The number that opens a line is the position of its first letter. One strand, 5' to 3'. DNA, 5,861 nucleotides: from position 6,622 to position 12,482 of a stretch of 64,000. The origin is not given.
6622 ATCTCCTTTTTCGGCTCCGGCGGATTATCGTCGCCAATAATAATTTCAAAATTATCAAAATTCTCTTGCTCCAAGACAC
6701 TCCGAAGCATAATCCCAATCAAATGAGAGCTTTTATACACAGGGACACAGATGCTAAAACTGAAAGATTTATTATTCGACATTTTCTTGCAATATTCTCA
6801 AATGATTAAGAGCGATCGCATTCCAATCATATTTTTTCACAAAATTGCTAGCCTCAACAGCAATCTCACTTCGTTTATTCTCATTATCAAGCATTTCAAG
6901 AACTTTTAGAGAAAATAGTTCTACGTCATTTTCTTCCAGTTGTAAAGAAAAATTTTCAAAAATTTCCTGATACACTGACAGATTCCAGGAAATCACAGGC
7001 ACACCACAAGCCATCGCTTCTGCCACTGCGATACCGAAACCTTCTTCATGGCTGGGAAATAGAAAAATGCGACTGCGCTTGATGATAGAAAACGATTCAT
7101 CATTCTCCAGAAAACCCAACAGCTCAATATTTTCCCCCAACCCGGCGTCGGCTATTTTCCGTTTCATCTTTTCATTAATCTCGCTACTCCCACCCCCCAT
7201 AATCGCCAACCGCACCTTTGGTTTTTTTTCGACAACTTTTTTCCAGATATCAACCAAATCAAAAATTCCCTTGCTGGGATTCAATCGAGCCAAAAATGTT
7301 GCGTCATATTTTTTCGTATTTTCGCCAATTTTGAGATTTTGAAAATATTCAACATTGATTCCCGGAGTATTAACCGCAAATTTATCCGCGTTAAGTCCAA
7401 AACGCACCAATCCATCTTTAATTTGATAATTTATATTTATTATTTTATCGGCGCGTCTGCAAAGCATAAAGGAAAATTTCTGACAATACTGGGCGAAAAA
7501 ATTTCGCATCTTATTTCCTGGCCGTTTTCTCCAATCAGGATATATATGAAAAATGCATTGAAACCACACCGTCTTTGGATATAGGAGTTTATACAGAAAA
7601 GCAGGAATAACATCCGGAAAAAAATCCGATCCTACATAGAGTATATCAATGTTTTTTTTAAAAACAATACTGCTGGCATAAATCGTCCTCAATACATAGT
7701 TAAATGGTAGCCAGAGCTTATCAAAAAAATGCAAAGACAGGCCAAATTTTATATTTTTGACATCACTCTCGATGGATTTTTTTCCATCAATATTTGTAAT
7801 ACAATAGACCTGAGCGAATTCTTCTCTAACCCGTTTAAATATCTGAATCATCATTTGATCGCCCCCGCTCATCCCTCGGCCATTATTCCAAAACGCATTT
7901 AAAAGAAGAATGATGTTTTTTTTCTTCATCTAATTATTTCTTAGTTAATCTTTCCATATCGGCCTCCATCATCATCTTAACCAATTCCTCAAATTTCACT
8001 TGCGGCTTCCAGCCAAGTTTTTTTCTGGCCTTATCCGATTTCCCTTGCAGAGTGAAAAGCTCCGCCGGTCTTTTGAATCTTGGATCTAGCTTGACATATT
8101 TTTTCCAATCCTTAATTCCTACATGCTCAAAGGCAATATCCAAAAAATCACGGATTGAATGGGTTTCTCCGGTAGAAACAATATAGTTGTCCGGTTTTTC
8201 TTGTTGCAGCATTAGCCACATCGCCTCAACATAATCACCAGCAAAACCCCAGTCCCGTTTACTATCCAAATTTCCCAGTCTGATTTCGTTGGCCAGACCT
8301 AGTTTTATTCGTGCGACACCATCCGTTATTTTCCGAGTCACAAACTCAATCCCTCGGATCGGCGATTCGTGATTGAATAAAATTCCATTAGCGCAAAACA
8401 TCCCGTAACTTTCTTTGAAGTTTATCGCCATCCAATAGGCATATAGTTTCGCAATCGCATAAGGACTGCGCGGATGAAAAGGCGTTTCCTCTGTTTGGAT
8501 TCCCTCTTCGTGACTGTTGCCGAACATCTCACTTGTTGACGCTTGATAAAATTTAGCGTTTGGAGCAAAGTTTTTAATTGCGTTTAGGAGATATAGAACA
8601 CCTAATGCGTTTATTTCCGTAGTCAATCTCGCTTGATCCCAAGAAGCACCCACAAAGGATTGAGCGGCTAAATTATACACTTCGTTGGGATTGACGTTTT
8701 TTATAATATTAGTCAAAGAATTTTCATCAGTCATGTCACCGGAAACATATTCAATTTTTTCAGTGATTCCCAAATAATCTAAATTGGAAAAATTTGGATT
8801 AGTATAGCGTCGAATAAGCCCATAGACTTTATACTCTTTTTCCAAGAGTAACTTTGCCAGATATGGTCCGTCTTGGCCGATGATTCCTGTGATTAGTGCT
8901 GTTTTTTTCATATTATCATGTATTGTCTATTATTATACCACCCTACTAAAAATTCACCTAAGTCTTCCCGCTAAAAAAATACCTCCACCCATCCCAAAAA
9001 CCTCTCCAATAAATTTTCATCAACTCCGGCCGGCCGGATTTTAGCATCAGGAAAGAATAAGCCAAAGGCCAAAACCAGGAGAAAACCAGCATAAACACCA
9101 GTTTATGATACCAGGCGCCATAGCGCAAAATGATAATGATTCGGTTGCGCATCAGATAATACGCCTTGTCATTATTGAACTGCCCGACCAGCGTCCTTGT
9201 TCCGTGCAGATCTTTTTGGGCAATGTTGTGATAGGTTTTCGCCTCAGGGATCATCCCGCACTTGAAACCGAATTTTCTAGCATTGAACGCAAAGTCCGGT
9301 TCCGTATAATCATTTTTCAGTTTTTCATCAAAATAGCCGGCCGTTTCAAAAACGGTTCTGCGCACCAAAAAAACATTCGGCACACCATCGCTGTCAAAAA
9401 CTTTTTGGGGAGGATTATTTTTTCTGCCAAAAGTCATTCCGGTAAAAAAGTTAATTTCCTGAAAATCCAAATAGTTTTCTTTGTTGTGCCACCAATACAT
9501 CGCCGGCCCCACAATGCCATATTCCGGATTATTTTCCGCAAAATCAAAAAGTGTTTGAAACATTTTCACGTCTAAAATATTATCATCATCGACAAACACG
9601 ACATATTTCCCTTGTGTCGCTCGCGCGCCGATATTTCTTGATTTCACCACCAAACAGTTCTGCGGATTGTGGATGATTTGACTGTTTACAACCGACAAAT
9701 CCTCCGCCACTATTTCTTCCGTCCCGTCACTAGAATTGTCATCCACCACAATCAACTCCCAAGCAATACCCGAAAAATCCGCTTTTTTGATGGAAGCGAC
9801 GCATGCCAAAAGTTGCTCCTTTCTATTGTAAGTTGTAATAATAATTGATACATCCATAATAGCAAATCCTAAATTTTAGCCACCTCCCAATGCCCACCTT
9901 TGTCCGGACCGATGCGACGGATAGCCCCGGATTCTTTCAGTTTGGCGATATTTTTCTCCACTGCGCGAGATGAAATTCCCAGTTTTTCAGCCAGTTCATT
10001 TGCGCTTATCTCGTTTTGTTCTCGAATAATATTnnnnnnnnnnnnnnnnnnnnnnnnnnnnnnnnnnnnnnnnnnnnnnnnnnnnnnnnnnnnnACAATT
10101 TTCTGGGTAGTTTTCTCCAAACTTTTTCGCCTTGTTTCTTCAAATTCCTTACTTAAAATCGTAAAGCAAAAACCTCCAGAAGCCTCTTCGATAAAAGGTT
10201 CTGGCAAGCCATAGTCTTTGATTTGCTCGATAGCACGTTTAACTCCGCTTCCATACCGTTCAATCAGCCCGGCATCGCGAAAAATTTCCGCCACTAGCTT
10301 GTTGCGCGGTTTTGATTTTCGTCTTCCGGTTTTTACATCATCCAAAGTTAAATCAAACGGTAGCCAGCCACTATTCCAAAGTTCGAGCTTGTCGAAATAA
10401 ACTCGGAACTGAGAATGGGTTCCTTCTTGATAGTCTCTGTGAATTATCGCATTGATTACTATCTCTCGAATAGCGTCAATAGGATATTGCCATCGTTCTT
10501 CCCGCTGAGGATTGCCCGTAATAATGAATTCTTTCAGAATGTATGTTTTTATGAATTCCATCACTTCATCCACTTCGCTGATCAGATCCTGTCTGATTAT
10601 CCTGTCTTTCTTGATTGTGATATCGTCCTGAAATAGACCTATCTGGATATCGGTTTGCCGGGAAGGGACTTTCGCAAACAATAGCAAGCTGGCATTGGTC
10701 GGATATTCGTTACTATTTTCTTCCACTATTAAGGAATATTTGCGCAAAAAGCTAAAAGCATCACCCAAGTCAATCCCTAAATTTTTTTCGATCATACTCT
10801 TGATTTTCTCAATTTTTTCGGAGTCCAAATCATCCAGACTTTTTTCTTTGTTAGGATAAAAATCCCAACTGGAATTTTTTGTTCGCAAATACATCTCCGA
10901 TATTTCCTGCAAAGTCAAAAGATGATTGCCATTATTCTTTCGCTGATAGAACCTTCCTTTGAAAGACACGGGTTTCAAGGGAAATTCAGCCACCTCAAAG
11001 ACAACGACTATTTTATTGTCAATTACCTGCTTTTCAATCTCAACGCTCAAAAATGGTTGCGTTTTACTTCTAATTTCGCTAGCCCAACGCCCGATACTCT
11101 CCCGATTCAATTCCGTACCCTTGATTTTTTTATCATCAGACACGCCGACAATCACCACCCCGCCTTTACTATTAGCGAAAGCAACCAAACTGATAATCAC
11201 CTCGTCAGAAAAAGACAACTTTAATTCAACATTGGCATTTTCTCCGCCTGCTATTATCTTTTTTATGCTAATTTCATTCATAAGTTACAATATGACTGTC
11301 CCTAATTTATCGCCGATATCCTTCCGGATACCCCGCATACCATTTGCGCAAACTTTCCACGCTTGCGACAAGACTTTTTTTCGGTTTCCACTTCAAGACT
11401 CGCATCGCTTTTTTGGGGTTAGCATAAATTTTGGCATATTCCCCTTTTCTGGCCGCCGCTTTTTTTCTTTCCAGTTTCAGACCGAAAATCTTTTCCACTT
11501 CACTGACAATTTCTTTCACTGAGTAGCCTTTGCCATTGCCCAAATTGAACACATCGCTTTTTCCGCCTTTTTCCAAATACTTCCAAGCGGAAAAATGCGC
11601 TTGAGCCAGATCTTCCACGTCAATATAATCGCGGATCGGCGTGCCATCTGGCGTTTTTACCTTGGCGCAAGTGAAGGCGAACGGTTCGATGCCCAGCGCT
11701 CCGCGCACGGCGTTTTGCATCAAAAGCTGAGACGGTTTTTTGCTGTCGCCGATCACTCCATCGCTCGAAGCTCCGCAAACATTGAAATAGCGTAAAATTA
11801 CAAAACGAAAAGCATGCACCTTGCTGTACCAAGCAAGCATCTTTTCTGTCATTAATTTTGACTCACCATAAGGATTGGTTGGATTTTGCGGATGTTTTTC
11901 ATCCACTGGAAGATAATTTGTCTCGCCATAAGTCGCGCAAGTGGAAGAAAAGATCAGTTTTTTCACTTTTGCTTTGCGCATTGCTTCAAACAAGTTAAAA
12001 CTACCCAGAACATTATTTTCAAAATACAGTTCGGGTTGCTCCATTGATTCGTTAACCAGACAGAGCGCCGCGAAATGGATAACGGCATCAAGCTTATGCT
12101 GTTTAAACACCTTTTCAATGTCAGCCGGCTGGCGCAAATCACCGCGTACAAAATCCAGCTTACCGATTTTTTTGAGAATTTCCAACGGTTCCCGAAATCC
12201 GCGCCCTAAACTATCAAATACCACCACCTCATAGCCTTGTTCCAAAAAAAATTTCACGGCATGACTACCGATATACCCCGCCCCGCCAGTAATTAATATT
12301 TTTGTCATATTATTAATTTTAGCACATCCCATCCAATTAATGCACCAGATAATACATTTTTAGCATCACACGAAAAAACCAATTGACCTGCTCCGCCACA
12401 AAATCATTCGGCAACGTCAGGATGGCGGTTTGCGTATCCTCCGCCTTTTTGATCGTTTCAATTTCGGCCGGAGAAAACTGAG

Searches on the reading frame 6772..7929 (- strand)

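Call 63: search_protein_families(library=pfam, proteins=[window:6772-7929:-], max_evalue=0.00001)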
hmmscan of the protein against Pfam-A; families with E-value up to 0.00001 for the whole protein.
window:6772-7929:- (385 aa): 4 families
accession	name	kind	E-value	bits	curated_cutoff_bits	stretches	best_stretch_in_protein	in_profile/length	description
PF00534.26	Glycos_transf_1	-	2.1e-33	115.7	26.4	1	200-358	8-167/172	Glycosyl transferases group 1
PF13692.12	Glyco_trans_1_4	-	4.2e-25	89.1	27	1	210-349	4-142/142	Glycosyl transferases group 1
PF20706.3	GT4-conflict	-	5.8e-12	45.7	26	1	154-314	141-310/385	Family 4 Glycosyltransferase in conflict systems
PF13524.12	Glyco_trans_1_2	-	1.1e-08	35.6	25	1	234-369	10-135/144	Glycosyl transferase-like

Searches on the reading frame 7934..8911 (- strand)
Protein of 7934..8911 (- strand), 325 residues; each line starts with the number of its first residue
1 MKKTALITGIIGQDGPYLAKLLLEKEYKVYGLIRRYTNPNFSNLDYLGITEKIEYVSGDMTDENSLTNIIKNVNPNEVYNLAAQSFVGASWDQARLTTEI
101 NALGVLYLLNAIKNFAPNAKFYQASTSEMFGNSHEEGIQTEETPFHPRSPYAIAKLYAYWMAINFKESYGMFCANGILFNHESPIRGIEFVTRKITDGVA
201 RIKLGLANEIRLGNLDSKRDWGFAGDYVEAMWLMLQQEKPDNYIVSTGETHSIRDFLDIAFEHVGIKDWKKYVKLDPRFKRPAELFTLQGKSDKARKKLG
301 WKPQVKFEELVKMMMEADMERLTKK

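Call 63: search_protein_families(library=pfam, proteins=[window:7934-8911:-], max_evalue=0.00001)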
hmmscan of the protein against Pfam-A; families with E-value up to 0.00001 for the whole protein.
window:7934-8911:- (325 aa): 3 families
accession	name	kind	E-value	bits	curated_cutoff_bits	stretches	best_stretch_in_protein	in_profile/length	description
PF16363.11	GDP_Man_Dehyd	-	4.2e-125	418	27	1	6-314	1-332/332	GDP-mannose 4,6 dehydratase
PF01370.27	Epimerase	-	9.9e-63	212.2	20.9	1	5-243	1-237/240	NAD dependent epimerase/dehydratase family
PF04321.23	RmlD_sub_bind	-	2.5e-09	37.1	27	1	5-156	3-130/287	RmlD substrate binding domain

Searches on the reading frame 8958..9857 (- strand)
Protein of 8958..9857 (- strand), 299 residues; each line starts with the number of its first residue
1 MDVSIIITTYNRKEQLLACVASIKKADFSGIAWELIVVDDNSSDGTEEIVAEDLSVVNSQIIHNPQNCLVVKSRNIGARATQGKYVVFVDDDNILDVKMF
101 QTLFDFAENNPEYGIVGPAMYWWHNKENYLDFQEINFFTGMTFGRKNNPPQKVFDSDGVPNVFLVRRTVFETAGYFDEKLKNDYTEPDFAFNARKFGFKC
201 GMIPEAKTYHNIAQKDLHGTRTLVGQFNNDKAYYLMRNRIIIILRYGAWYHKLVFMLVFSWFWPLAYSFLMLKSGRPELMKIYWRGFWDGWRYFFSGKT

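Call 63: search_protein_families(library=pfam, proteins=[window:8958-9857:-], max_evalue=0.00001)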
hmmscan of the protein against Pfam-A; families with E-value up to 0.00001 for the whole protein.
window:8958-9857:- (299 aa): 3 families
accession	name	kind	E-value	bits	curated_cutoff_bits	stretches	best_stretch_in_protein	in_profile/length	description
PF00535.33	Glycos_transf_2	-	3.5e-27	95.8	23.3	1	4-171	1-165/168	Glycosyl transferase family 2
PF13641.12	Glyco_tranf_2_3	-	5e-16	59.9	27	1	3-210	3-211/230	Glycosyltransferase like family 2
PF10111.15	Glyco_tranf_2_2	-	9.5e-11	42.1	27.3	1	4-194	1-198/276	Glycosyltransferase like family 2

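Call 91: search_protein_families(library=ncbifam, proteins=[window:8958-9857:-], max_evalue=1e-8)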
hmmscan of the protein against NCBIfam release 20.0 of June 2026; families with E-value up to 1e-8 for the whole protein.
window:8958-9857:- (299 aa): 13 families
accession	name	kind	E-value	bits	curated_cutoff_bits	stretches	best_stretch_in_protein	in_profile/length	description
NF007482.0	PRK10073.1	equivalog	4.1e-18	65.5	423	1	3-110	8-113/334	glycosyltransferase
NF038302.1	EPS_HpsE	equivalog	7.8e-18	64.5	300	1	1-142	1-146/307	hormogonium polysaccharide biosynthesis glycosyltransferase HpsE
NF041875.1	EPS_EpsD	equivalog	8.8e-18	64.8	370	1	3-122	1-119/325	exopolysaccharide biosynthesis glycosyltransferase EpsD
TIGR03965.1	mycofact_glyco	equivalog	1.8e-15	56.8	280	1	2-210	75-280/467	mycofactocin biosynthesis glycosyltransferase MftF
TIGR01556.1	rhamnosyltran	subfamily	2.6e-15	56.3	200.55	1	33-290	22-281/281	rhamnosyltransferase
NF053739.1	GlytfEpsEBac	equivalog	4.1e-14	52.2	450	1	3-124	3-124/265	glycosyltransferase EpsE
NF041394.1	GtaseAglG_Halo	equivalog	3.9e-13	49.4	440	1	1-180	1-178/304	glucosyl-dolichyl phosphate glucuronosyltransferase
NF050050.1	ProtGlycPglI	equivalog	4.3e-13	49.3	500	1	3-106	4-107/306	GalNAc(5)-diNAcBac-PP-undecaprenol beta-1,3-glucosyltransferase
NF047683.1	TeichurnBiosyTuaG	equivalog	9.9e-13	48.3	400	1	3-106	8-110/252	teichuronic acid biosynthesis protein TuaG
NF038299.1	EPS_HpsN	equivalog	2e-12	46.7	425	1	2-236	2-249/317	hormogonium polysaccharide biosynthesis glycosyltransferase HpsN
TIGR04440.1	glyco_TIGR04440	domain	3.8e-12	46.4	70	1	3-124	2-123/215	TIGR00180 family glycosyltransferase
TIGR03937.1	PgaC_IcaA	equivalog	2e-11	43.5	422.3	1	3-117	47-160/407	poly-beta-1,6-N-acetyl-D-glucosamine synthase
TIGR04283.1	glyco_like_mftF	equivalog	1.6e-10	41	182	1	3-107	1-97/221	TIGR04283 family arsenosugar biosynthesis glycosyltransferase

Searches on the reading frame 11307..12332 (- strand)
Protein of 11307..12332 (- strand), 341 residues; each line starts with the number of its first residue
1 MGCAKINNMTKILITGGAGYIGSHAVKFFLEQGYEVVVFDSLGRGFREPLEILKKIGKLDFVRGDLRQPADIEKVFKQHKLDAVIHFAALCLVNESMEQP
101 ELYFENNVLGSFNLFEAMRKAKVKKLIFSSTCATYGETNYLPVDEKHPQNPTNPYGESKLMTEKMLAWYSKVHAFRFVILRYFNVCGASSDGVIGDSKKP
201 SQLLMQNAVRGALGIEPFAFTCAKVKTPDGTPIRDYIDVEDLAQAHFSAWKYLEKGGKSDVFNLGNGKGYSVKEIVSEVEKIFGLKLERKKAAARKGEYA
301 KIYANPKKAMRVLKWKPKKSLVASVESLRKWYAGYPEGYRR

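Call 63: search_protein_families(library=pfam, proteins=[window:11307-12332:-], max_evalue=0.00001)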
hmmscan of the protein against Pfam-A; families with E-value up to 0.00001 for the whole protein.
window:11307-12332:- (341 aa): 10 families
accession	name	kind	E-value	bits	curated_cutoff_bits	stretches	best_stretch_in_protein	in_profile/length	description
PF01370.27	Epimerase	-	7.4e-61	206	20.9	1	12-265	1-240/240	NAD dependent epimerase/dehydratase family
PF16363.11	GDP_Man_Dehyd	-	5.1e-56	191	27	1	13-323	1-327/332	GDP-mannose 4,6 dehydratase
PF01073.25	3Beta_HSD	-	8.9e-20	71.3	22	1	13-259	1-238/280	3-beta hydroxysteroid dehydrogenase/isomerase family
PF02719.21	Polysacc_synt_2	-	1.1e-19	71.2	20.2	1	12-189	1-175/293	Polysaccharide biosynthesis protein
PF04321.23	RmlD_sub_bind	-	1.9e-16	60.4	27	1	11-182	2-148/287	RmlD substrate binding domain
PF07993.18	NAD_binding_4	-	9.5e-14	51.6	20.1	1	54-208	58-230/258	Male sterility protein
PF13460.12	NAD_binding_10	-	1e-09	39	27.2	1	16-167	1-132/184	NAD(P)H-binding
PF05368.20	NmrA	-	2.6e-08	34.3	27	1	10-138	3-114/298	NmrA-like family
PF00106.31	adh_short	-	2.3e-07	30.9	26.6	1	12-118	3-119/195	short chain dehydrogenase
PF08659.16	KR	-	2.5e-06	27.9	22.6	1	12-136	3-142/180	KR domain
